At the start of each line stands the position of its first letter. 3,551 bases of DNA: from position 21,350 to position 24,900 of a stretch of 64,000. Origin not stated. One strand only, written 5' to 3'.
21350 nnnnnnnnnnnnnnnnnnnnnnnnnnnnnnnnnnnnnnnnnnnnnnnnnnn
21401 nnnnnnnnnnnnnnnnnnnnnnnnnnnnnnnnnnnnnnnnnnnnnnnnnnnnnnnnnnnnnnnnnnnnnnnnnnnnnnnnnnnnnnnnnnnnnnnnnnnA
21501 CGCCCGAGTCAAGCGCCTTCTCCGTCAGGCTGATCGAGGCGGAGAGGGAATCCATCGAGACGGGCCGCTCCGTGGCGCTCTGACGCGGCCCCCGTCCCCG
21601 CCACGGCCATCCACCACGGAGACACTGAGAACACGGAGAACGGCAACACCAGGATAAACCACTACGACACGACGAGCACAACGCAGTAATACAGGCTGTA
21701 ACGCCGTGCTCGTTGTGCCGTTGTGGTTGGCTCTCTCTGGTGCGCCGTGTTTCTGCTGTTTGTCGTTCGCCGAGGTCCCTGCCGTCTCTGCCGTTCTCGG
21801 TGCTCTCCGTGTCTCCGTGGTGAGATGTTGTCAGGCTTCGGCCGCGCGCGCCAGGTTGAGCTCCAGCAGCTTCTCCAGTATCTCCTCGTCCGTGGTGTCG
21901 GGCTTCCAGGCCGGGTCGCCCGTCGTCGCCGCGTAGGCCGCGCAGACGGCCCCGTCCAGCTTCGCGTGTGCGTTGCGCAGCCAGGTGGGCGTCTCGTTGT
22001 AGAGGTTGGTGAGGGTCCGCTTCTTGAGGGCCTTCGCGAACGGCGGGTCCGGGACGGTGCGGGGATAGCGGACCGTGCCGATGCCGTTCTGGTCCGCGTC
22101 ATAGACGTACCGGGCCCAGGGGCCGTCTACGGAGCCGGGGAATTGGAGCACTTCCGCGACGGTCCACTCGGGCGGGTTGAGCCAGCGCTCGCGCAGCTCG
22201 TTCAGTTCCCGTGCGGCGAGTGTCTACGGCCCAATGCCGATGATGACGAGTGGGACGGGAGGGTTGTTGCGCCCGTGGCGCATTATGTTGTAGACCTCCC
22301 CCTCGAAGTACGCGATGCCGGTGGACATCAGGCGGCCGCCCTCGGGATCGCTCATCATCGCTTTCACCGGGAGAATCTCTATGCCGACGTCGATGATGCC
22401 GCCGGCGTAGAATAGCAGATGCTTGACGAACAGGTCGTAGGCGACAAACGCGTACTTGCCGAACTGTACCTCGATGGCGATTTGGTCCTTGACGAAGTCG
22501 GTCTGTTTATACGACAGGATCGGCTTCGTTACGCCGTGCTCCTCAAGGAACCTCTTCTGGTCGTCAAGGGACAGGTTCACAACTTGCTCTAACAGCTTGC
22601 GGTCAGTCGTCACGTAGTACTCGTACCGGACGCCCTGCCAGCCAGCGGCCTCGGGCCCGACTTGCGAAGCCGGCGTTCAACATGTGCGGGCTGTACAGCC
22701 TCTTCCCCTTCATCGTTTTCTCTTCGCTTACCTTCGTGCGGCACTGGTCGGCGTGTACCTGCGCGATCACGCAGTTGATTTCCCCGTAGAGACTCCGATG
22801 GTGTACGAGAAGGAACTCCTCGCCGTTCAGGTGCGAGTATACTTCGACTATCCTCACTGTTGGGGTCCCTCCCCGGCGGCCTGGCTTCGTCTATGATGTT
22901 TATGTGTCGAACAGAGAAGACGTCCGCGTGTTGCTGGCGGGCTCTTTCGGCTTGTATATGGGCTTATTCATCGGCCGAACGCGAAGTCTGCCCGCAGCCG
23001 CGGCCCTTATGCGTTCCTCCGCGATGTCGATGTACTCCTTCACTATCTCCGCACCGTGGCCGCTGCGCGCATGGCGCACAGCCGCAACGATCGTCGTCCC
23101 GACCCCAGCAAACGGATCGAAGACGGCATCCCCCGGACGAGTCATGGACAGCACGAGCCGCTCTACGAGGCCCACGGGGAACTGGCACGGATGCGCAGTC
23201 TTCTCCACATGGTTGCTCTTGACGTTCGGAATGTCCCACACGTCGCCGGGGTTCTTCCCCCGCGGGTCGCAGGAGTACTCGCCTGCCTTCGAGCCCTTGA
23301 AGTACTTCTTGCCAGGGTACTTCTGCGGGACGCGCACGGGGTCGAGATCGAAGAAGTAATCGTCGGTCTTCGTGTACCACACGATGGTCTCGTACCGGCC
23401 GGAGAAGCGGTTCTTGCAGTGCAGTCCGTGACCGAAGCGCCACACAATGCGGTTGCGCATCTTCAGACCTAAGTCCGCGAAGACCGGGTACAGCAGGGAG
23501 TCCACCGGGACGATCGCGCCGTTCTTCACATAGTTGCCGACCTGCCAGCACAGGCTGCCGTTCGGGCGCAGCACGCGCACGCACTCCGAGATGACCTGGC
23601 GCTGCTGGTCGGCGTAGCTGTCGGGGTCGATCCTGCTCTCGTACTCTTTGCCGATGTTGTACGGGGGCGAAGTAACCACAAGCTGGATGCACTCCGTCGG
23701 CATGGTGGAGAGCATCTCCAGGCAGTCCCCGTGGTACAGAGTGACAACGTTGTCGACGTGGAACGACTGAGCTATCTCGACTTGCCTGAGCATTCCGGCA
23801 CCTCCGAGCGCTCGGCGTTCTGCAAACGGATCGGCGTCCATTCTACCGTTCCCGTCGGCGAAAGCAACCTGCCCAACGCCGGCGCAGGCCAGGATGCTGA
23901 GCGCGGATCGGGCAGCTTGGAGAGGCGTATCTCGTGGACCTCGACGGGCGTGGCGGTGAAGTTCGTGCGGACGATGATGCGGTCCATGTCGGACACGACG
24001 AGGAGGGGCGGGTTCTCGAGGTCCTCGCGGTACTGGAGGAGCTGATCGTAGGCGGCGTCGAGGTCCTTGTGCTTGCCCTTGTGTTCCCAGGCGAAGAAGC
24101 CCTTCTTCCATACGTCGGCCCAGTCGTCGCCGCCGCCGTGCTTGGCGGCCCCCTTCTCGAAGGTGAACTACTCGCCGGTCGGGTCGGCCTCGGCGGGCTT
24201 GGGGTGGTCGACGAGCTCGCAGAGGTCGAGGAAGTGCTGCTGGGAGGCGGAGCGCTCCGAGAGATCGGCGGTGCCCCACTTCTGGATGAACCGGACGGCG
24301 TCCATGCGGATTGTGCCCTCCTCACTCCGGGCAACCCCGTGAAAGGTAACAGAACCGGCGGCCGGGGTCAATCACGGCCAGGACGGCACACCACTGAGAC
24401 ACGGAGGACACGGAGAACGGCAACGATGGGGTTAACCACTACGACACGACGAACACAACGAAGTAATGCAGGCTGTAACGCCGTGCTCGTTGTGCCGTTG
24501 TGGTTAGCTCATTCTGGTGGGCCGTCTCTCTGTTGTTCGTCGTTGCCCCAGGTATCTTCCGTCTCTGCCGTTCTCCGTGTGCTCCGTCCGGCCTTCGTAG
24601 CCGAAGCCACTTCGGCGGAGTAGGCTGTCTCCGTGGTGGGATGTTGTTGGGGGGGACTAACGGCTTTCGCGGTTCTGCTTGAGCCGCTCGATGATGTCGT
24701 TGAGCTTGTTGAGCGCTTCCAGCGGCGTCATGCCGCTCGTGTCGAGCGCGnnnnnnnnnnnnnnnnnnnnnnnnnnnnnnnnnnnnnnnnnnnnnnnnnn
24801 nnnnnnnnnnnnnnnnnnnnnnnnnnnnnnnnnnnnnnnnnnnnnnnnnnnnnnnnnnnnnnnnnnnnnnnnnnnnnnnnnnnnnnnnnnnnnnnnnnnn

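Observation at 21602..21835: Paired ~230-bp structured repeat (copy 1); candidate ncRNA or att-like duplication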

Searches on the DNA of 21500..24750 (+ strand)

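Call 19: search_rna_families(source=window, start=21500, end=24750, threshold=evalue, max_evalue=10)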
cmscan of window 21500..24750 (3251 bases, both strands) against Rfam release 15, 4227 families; matches with E-value up to 10: 10.
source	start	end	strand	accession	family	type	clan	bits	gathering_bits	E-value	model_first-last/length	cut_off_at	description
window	21650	21735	+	RF03975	mir-5881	Gene; miRNA;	-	26.3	87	0.0031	1-67/67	no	mir-5881 microRNA precursor family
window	24426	24512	+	RF03843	MIR2600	Gene; miRNA;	-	24.6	98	0.092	1-85/85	no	MIR2600 microRNA precursor family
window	21651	21735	-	RF03975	mir-5881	Gene; miRNA;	-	22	87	0.081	1-67/67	no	mir-5881 microRNA precursor family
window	21657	21728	+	RF03843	MIR2600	Gene; miRNA;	-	21.3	98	0.71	13-73/85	no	MIR2600 microRNA precursor family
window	24426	24512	-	RF03843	MIR2600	Gene; miRNA;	-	21.1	98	0.81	1-85/85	no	MIR2600 microRNA precursor family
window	24428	24511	+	RF03975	mir-5881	Gene; miRNA;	-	19.7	87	0.45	1-67/67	no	mir-5881 microRNA precursor family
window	21657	21728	-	RF03843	MIR2600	Gene; miRNA;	-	19.3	98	2.4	13-73/85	no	MIR2600 microRNA precursor family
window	24492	24557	+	RF01890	lincRNA-p21_2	Gene; lncRNA;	-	17.2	70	6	1-52/52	no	LincRNA-p21 conserved region 2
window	22326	22362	-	RF01152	sR1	Gene; snRNA; snoRNA; CD-box;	-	13.9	45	2.4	1-57/57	no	Small nucleolar RNA sR1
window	22236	22284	+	RF01134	sR30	Gene; snRNA; snoRNA; CD-box;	-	13.3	38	5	1-57/57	no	Small nucleolar RNA sR30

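Call 47: search_dna_similar(query=window:21596-21835:+, collection=plasmids, mode=distant, max_evalue=0.001, max_rows=15)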
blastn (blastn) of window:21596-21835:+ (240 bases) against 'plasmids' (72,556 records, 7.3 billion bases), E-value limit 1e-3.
No match.

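Call 48: search_dna_similar(query=window:21596-21835:+, collection=phages, mode=distant, max_evalue=0.001, max_rows=10)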
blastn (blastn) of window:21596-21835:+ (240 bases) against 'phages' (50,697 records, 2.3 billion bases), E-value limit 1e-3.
No match.

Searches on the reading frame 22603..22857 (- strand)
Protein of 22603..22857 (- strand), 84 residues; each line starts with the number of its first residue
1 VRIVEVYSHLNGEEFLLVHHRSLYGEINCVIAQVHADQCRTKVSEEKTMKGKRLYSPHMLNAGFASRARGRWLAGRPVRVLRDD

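Call 13: search_protein_families(library=pfam, proteins=[window:22603-22857:-], max_evalue=0.01)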
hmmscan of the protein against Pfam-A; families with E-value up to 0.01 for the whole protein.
window:22603-22857:- (84 aa): 1 family
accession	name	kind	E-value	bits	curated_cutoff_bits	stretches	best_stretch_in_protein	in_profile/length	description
PF09195.17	Endonuc-BglII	-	0.00085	19.5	26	1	11-72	1-62/163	Restriction endonuclease BglII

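Call 49: search_protein_families(library=padloc, proteins=[window:22603-22857:-], max_evalue=0.001)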
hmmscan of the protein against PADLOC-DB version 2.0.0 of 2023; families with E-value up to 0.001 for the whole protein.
window:22603-22857:- (84 aa): 1 family
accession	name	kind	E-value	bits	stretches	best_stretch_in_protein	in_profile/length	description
PDLC03442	REase_II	-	5e-19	66.8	1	1-67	1-67/203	Type II restriction enzyme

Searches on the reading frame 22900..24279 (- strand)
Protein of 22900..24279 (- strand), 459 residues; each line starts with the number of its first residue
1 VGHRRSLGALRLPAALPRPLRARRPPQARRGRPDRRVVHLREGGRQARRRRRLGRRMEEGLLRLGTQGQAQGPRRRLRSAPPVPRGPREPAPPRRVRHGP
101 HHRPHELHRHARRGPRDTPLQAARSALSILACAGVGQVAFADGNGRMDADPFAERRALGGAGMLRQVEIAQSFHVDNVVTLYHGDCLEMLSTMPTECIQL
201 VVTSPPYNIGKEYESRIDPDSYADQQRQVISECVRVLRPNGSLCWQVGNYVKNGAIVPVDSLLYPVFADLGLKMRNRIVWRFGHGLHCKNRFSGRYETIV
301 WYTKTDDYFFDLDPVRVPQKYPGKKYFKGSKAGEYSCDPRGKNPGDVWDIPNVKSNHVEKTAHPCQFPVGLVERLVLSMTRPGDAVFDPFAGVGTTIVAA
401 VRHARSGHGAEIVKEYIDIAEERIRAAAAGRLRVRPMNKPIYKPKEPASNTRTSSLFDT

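Call 13: search_protein_families(library=pfam, proteins=[window:22900-24279:-], max_evalue=0.01)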
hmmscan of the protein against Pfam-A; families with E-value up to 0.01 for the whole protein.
window:22900-24279:- (459 aa): 1 family
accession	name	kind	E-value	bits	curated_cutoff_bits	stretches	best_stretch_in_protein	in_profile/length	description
PF01555.25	N6_N4_Mtase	-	7.9e-52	176.8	26.7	1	198-422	1-221/221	DNA methylase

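Call 49: search_protein_families(library=padloc, proteins=[window:22900-24279:-], max_evalue=0.001)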
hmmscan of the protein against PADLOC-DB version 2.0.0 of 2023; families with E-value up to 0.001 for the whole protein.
window:22900-24279:- (459 aa): 61 families (the best 25 are shown)
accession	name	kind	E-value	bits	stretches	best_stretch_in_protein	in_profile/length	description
PDLC03230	MTase_II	-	3.1e-87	291.2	1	169-422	26-280/360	Type II methyltransferase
PDLC03299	MTase_II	-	2e-77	258.6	1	176-447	12-282/296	Type II methyltransferase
PDLC03371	MTase_II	-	1.4e-45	153.9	1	175-427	7-255/260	Type II methyltransferase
PDLC03353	MTase_II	-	2.5e-43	146.5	1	178-426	9-252/260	Type II methyltransferase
PDLC03320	MTase_II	-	3.5e-41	139.3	1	172-429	26-279/289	Type II methyltransferase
PDLC03387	MTase_II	-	3.9e-39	132.5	2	258-427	126-278/289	Type II methyltransferase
PDLC03327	MTase_II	-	5.1e-38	129.1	1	167-416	33-279/319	Type II methyltransferase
PDLC03350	MTase_II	-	9.9e-37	125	1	181-426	59-297/312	Type II methyltransferase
PDLC03300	MTase_II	-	9.3e-28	95.1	2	227-431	91-283/302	Type II methyltransferase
PDLC03216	MTase_II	-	8.9e-26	88.7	2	360-428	191-259/364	Type II methyltransferase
PDLC03738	oMTase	-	7.6e-25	85.4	2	360-427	201-268/376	orphan methyltransferase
PDLC03238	MTase_II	-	1.8e-24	84.6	1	174-433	119-372/428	Type II methyltransferase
PDLC03714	oMTase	-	4.5e-23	80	1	182-426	7-259/279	orphan methyltransferase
PDLC03339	MTase_II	-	6.1e-23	79.2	1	179-426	4-273/399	Type II methyltransferase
PDLC03260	MTase_II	-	8.8e-23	78.8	2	347-430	234-313/349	Type II methyltransferase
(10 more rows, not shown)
